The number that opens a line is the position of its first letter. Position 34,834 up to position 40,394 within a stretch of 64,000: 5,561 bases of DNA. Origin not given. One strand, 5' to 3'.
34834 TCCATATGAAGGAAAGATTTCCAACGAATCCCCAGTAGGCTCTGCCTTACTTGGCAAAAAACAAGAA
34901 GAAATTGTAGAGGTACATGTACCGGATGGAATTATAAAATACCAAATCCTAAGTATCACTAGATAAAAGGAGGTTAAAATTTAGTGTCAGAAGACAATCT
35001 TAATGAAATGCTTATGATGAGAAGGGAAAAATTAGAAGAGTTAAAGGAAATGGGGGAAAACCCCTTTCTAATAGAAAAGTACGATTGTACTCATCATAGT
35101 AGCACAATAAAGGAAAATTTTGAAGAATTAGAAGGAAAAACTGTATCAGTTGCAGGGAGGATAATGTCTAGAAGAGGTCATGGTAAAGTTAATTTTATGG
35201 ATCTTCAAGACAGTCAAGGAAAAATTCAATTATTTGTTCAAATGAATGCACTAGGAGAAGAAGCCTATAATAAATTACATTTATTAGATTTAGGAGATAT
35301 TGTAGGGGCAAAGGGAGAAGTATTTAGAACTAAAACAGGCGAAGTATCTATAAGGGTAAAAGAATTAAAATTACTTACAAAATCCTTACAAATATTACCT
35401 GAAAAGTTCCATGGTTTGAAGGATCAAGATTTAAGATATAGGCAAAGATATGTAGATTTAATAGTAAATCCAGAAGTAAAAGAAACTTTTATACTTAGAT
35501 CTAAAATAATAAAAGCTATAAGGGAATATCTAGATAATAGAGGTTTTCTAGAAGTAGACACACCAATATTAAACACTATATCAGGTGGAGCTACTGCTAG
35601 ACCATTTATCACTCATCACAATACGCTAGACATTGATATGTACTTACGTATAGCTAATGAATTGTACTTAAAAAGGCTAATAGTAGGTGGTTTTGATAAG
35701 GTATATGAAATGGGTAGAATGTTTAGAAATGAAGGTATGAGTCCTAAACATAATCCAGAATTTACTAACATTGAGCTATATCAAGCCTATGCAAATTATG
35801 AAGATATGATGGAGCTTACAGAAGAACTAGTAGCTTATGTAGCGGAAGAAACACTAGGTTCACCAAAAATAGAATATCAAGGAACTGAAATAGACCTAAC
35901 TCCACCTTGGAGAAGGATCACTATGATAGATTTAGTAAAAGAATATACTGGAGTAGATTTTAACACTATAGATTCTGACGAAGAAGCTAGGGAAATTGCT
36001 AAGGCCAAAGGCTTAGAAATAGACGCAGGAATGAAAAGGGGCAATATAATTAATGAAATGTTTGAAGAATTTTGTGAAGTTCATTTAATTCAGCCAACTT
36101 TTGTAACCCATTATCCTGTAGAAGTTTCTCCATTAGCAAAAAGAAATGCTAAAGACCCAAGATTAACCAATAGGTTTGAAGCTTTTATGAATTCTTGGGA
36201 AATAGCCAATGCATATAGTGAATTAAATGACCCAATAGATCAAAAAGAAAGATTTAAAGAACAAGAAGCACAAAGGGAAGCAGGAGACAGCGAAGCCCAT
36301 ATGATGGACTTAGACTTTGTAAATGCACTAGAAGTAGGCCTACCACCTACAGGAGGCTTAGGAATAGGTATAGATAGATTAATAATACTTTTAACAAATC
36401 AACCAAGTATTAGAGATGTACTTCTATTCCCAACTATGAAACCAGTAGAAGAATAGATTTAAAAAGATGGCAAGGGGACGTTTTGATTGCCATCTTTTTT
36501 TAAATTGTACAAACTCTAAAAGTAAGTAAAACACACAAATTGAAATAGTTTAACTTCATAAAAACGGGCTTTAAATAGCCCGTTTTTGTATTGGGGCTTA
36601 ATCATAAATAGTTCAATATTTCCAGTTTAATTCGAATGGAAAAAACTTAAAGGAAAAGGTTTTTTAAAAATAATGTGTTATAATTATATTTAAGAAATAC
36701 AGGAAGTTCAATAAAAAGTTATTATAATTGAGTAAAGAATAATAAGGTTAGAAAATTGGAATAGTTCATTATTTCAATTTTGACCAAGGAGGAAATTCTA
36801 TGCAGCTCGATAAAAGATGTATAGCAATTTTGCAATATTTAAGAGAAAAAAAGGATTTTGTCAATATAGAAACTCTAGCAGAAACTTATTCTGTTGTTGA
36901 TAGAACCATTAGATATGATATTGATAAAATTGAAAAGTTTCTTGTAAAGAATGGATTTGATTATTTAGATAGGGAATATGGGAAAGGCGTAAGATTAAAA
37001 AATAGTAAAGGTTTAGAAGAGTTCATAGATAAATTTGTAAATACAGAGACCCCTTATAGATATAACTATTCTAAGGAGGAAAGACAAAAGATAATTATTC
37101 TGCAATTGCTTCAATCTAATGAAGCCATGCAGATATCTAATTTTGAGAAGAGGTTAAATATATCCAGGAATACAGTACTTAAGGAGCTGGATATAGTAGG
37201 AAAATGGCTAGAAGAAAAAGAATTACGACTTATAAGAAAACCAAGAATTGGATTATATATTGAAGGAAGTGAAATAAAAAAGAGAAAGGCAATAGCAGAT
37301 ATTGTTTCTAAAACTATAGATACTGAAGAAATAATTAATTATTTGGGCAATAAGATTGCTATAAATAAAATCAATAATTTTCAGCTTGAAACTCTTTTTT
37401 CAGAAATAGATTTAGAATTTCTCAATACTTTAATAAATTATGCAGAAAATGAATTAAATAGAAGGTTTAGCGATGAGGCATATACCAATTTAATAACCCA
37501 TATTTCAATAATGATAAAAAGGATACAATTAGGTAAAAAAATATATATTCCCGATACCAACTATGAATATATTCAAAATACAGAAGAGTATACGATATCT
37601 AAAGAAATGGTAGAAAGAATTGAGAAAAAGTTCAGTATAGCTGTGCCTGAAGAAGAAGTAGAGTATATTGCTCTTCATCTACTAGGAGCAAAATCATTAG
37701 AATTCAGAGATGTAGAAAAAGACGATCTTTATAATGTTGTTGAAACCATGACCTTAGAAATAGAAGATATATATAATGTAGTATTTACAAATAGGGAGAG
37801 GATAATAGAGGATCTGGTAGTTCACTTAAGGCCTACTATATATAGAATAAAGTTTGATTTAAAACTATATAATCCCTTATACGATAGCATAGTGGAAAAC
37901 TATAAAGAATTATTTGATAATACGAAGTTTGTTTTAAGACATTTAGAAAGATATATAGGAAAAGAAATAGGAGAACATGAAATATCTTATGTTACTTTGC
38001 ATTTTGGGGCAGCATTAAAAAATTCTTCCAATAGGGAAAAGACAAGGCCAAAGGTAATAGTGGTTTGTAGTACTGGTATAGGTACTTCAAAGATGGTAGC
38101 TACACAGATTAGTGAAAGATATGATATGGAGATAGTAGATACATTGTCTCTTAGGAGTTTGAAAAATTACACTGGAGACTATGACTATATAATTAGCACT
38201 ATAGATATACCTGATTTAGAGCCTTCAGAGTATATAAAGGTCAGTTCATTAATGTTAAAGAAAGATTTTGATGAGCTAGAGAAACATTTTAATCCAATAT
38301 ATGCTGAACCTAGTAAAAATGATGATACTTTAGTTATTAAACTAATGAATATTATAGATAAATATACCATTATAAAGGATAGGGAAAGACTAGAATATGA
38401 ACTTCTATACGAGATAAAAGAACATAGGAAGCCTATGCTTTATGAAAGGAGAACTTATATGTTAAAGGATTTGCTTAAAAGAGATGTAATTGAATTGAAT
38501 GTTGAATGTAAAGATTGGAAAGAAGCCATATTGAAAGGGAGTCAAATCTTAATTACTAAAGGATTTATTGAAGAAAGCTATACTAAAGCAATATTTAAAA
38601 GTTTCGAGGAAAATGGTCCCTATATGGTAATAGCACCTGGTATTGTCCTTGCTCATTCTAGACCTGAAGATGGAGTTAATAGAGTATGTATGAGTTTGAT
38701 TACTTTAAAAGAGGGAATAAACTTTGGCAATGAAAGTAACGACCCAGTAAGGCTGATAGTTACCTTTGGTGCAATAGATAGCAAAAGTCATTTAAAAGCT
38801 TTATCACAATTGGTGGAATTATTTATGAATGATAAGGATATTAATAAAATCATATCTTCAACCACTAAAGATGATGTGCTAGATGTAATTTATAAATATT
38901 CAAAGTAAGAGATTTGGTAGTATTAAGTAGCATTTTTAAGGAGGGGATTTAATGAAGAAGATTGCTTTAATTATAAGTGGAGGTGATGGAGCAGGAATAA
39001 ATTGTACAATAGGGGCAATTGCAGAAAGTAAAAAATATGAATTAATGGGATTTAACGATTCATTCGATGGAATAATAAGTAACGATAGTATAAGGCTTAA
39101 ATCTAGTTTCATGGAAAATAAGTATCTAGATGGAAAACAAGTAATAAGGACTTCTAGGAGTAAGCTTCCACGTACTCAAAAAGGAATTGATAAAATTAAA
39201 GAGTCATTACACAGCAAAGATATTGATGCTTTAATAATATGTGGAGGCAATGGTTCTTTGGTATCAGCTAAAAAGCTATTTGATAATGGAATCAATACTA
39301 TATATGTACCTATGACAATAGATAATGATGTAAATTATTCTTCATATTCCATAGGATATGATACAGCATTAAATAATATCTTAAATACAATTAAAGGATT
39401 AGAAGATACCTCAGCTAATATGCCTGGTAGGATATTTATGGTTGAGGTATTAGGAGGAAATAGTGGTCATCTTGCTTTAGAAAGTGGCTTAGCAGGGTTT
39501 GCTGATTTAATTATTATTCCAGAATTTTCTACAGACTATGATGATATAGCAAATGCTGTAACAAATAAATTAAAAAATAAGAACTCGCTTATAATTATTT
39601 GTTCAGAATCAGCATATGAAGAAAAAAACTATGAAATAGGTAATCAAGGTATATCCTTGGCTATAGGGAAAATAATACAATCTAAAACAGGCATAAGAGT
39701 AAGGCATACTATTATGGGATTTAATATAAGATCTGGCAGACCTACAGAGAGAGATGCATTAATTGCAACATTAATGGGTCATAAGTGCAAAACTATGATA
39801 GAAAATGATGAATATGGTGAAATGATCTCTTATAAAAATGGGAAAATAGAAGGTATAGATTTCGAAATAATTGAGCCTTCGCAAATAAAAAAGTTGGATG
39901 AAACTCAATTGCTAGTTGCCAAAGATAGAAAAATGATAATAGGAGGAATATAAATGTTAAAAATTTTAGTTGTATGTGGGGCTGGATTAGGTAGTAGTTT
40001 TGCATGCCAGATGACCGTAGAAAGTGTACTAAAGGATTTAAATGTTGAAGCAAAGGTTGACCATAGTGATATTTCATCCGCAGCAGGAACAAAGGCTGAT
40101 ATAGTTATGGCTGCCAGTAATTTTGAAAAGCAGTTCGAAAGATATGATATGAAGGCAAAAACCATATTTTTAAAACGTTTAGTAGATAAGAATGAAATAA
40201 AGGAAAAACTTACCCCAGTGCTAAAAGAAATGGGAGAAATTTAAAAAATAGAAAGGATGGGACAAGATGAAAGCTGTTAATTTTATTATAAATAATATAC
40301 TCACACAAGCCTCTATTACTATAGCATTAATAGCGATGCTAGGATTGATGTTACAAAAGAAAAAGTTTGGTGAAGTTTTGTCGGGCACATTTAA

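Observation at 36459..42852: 6.3-kb PTS sugar cassette bracketed by two identical 46-bp copies of the lysS terminator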

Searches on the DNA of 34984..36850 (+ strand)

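Call 16: search_rna_families(sources=[L003, L005, L006, L007, L008, L009, L010, L012, L015, L020], threshold=gathering)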
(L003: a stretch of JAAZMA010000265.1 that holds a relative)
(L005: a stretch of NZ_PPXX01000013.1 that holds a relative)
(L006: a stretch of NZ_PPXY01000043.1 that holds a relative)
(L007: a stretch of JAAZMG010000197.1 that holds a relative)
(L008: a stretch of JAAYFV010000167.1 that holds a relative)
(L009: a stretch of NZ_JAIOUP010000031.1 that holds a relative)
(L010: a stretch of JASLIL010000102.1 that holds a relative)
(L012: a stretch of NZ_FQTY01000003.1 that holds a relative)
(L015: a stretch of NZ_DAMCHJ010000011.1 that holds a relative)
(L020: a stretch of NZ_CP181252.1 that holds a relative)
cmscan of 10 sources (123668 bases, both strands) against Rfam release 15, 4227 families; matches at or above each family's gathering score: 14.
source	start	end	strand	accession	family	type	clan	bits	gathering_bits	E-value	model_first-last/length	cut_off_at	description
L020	14822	17754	+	RF02541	LSU_rRNA_bacteria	Gene; rRNA;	CL00112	2972.4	50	0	1-2925/2925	no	Bacterial large subunit ribosomal RNA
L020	12991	14521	+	RF00177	SSU_rRNA_bacteria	Gene; rRNA;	CL00111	1613.3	50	0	1-1533/1533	no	Bacterial small subunit ribosomal RNA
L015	13887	15418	+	RF00177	SSU_rRNA_bacteria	Gene; rRNA;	CL00111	1576.4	50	0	1-1533/1533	no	Bacterial small subunit ribosomal RNA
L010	13114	13370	+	RF00177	SSU_rRNA_bacteria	Gene; rRNA;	CL00111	163.5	50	1.7e-47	1-237/1533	3'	Bacterial small subunit ribosomal RNA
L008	6145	6376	+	RF00177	SSU_rRNA_bacteria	Gene; rRNA;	CL00111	140.4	50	4.8e-40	1-212/1533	3'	Bacterial small subunit ribosomal RNA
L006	12978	13160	+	RF00177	SSU_rRNA_bacteria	Gene; rRNA;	CL00111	109.9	50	2.8e-30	1-165/1533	3'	Bacterial small subunit ribosomal RNA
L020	17845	17963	+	RF00001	5S_rRNA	Gene; rRNA;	CL00113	93.3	38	1.4e-18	1-120/120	no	5S ribosomal RNA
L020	14655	14728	+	RF00005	tRNA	Gene; tRNA;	CL00001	71.4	29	2.4e-13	1-71/71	no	tRNA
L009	243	335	+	RF01749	pan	Cis-reg;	-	45.6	36.2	0.0002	1-92/92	no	pan motif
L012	5696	5788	+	RF01749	pan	Cis-reg;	-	43.2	36.2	0.0007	1-92/92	no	pan motif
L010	6801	6883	+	RF01749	pan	Cis-reg;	-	42.2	36.2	0.0012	1-92/92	no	pan motif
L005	5626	5710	+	RF01749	pan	Cis-reg;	-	41.7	36.2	0.0015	1-92/92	no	pan motif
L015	5694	5785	+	RF01749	pan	Cis-reg;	-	41.4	36.2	0.0018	1-92/92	no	pan motif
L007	3480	3569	+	RF01749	pan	Cis-reg;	-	40.1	36.2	0.0037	1-92/92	no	pan motif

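Call 73: search_rna_families(source=window, start=36400, end=36850, threshold=evalue, max_evalue=1)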
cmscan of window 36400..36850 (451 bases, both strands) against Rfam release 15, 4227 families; matches with E-value up to 1: 5.
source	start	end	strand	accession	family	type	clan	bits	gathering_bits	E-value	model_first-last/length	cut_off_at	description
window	36440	36591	+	RF01470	rli38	Gene; sRNA;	-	22.9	49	0.65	1-150/150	no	Listeria sRNA rli38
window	36552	36651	-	RF02059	STnc50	Gene; sRNA;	-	22.7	55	0.17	1-84/84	no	Salmonella enterica sRNA STnc40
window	36518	36597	+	RF00558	L20_leader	Cis-reg; leader;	-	21.9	58.7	0.053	1-127/127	no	Ribosomal protein L20 leader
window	36560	36669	-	RF00082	SraG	Gene; sRNA;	-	19.1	50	0.6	1-177/177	no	SraG RNA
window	36515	36646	-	RF03532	SQ2397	Cis-reg;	-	17.5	100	1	1-243/243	no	Cis-regulator of HTH transcription factor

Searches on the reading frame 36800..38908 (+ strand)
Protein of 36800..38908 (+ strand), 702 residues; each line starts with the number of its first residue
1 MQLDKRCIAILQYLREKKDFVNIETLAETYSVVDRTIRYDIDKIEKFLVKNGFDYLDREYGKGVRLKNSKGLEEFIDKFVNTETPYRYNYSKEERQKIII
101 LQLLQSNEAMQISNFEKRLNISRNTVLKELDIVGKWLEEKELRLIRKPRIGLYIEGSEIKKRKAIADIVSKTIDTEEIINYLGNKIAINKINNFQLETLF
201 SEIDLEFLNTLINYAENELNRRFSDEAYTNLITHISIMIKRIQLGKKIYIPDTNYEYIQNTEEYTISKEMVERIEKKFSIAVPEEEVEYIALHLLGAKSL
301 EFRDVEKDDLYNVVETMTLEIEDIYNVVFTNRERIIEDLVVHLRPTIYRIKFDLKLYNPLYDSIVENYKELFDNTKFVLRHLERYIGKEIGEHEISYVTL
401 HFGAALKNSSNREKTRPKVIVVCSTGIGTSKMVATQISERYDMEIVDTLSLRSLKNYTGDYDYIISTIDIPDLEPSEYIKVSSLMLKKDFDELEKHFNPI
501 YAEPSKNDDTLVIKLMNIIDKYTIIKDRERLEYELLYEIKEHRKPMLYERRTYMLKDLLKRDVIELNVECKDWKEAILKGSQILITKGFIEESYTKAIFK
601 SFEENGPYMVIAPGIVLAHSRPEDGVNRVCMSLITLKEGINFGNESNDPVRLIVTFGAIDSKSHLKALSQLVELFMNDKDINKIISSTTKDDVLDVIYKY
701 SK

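Call 7: search_protein_families(library=ncbifam, proteins=[window:36800-38908:+])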
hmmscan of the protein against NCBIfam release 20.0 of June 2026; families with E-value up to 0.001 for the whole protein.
window:36800-38908:+ (702 aa): 13 families
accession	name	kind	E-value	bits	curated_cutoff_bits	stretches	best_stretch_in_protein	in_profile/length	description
NF007694.0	PRK10372.1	equivalog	5.7e-33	114.2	187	1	558-698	7-148/154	PTS ascorbate transporter subunit IIA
NF007358.0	PRK09854.1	equivalog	5.8e-26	91.4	192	1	555-698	3-145/147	PTS mannitol transporter subunit IIA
NF047357.1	antiterm_GlcT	equivalog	9e-22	77.7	320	1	193-402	56-269/272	glucose PTS transporter transcription antiterminator GlcT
NF053736.1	AcpB_EbpR_MafR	subfamily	3.2e-20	72.9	130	2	197-495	162-478/481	AcpB/EbpR/MafR family transcriptional regulator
NF046042.1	LicT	equivalog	1.5e-19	70.3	300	2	190-402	53-270/273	BglG family transcription antiterminator LicT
NF008597.0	PRK11564.1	equivalog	7.2e-16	58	304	1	90-413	11-338/426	stationary phase inducible protein CsiE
NF011663.0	PRK15083.1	subfamily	7.4e-12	44.1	589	1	412-697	374-634/639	PTS mannitol transporter subunit IICBA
NF007295.0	PRK09772.1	equivalog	7.1e-11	41.9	322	1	193-298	58-165/278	transcriptional antiterminator BglG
NF047795.1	TransRegDagR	equivalog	4e-08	31.6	1400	1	205-301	474-570/938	transcriptional regulator DagR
TIGR00848.1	fruA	subfamily_domain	3.1e-07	30.4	103.5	1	558-683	1-128/129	fructose PTS transporter subunit IIA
NF007293.0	PRK09765.1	equivalog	1.1e-06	27.4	763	1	555-697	4-149/639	PTS 2-O-a-mannosyl-D-glycerate transporter subunit IIABC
NF008319.0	PRK11109.1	equivalog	3.2e-06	26.7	302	1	559-697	4-139/376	fused PTS fructose transporter subunit IIA/HPr protein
NF008145.0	PRK10896.1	equivalog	7.1e-06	25.8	221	1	552-695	7-150/161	PTS IIA-like nitrogen regulatory protein PtsN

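Call 8: search_protein_families(library=pfam, proteins=[window:36800-38908:+])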
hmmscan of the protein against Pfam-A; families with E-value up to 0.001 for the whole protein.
window:36800-38908:+ (702 aa): 7 families
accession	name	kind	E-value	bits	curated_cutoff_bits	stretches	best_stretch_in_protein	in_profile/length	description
PF00874.25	PRD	-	6.4e-39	132.6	23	2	210-297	2-90/90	PRD domain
PF00359.27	PTS_EIIA_2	-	2.1e-34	119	27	1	558-699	2-143/144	Phosphoenolpyruvate-dependent sugar phosphotransferase system, EIIA 2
PF08279.18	HTH_11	-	5e-14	52.4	25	1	9-49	4-44/55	HTH domain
PF08220.18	HTH_DeoR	-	5.2e-08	33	21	1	9-46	4-40/57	DeoR-like helix-turn-helix domain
PF02302.22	PTS_IIB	-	1.4e-06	29.3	23.6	1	418-478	1-67/90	PTS system, Lactose/Cellobiose specific IIB subunit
PF05043.19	Mga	-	4.6e-05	24.4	21.1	1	92-163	13-81/87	Mga helix-turn-helix domain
PF09182.16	PuR_N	-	0.00063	20.1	24.6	0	5-61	4-61/70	Bacterial purine repressor, N-terminal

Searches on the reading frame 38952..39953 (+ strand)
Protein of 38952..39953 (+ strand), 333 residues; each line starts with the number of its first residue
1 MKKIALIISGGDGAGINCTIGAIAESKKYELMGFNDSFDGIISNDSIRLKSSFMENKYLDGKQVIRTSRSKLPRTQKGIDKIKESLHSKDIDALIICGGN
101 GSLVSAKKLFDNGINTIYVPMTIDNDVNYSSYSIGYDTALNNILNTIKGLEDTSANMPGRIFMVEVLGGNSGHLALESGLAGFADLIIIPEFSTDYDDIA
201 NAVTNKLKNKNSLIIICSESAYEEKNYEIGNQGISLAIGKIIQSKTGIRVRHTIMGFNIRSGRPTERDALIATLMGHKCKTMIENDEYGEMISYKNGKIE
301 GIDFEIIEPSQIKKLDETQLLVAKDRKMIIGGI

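Call 7: search_protein_families(library=ncbifam, proteins=[window:38952-39953:+])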
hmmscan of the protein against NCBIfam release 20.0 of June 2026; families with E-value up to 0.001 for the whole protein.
window:38952-39953:+ (333 aa): 11 families
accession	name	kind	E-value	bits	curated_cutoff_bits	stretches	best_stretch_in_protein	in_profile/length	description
NF002872.1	PRK03202.1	subfamily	4.3e-75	252.7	253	1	2-318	1-313/323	ATP-dependent 6-phosphofructokinase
TIGR02483.1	PFK_mixed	subfamily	3.1e-64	217.1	430.55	1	3-305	1-322/325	phosphofructokinase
TIGR02482.1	PFKA_ATP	equivalog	1.9e-63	214.3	371.35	1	3-304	1-297/301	6-phosphofructokinase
NF010674.0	PRK14071.1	equivalog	1.3e-45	155.9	544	1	2-326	5-352/360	ATP-dependent 6-phosphofructokinase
TIGR02478.1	6PF1K_euk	equivalog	1.3e-36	126.1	708.4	2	122-300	149-329/744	6-phosphofructokinase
NF041103.1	PFKA_PPi_Ttgales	equivalog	3.1e-32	112.1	550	1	4-193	1-201/407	diphosphate--fructose-6-phosphate 1-phosphotransferase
NF010675.0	PRK14072.1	subfamily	2.7e-22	79.1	273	1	3-296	5-337/416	diphosphate--fructose-6-phosphate 1-phosphotransferase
NF005301.0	PRK06830.1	equivalog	1.6e-21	76.3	400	1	3-224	83-317/445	ATP-dependent 6-phosphofructokinase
TIGR02477.1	PFKA_PPi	equivalog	5e-20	71.5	587.95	1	3-197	69-276/539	diphosphate--fructose-6-phosphate 1-phosphotransferase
NF005482.0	PRK07085.1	subfamily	8.3e-20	70.8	446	1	2-191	74-276/558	diphosphate--fructose-6-phosphate 1-phosphotransferase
NF005121.0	PRK06555.1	equivalog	4e-05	22.6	395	0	2-177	4-205/404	pyrophosphate--fructose-6-phosphate 1-phosphotransferase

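Call 8: search_protein_families(library=pfam, proteins=[window:38952-39953:+])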
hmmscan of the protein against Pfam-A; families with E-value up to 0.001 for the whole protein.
window:38952-39953:+ (333 aa): 1 family
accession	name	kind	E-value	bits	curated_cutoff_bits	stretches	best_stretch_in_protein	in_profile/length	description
PF00365.25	PFK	-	5.8e-69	233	30.9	1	3-281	1-275/277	Phosphofructokinase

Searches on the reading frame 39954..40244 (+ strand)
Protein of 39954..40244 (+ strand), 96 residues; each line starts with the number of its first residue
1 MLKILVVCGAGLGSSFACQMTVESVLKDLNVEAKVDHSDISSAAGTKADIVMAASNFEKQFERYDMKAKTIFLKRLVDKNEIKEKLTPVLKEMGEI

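Call 7: search_protein_families(library=ncbifam, proteins=[window:39954-40244:+])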
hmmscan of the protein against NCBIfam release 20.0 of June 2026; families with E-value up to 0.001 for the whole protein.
window:39954-40244:+ (96 aa): 2 families
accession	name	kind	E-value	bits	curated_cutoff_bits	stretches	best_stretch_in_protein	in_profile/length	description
NF007094.0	PRK09548.1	equivalog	4.9e-13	48.3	687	1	2-92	503-594/598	PTS ascorbate-specific subunit IIBC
NF007586.0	PRK10222.1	equivalog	1.4e-05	24.9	138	1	2-61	3-64/101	PTS ascorbate transporter subunit IIB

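Call 8: search_protein_families(library=pfam, proteins=[window:39954-40244:+])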
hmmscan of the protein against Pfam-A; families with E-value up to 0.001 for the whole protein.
window:39954-40244:+ (96 aa): 1 family
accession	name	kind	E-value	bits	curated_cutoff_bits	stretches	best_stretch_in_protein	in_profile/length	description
PF02302.22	PTS_IIB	-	1.8e-14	54.6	23.6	1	3-86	1-88/90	PTS system, Lactose/Cellobiose specific IIB subunit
